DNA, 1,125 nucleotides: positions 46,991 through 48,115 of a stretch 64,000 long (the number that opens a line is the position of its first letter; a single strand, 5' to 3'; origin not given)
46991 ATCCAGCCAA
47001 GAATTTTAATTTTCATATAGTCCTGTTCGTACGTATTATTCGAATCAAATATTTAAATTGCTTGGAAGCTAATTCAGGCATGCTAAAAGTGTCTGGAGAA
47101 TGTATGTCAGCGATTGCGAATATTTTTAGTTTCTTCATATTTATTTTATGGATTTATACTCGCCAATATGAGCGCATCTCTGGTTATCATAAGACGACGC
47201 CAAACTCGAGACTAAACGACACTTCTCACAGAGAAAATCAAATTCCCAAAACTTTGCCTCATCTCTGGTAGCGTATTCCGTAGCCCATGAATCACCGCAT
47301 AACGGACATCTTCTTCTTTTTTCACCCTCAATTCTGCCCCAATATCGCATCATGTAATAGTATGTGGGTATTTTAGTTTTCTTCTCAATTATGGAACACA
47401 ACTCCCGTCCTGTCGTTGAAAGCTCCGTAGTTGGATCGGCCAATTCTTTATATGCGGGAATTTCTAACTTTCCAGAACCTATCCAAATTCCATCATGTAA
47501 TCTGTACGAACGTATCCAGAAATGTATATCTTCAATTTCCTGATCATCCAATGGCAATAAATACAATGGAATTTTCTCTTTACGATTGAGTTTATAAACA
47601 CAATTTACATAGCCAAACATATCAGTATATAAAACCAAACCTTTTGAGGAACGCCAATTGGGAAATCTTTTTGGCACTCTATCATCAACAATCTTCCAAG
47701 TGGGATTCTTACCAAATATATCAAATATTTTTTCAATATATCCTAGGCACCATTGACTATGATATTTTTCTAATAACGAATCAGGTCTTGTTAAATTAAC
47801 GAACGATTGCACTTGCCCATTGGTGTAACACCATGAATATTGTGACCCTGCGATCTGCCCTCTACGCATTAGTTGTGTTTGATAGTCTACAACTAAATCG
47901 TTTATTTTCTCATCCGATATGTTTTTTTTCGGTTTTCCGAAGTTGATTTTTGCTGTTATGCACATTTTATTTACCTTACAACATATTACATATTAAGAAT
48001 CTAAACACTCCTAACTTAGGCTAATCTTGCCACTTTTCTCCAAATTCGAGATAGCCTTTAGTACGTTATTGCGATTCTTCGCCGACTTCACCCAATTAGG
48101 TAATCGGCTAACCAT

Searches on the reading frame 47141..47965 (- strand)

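Call 87: search_protein_families(library=pfam, proteins=[window:47141-47965:-], max_evalue=0.00001)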
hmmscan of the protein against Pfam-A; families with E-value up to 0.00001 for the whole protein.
window:47141-47965:- (274 aa): 1 family
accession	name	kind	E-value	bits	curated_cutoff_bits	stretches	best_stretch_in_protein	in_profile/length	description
PF10071.14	DUF2310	-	5.4e-46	157.4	25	1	14-256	12-252/255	Zn-ribbon-containing, possibly nucleic-acid-binding protein (DUF2310)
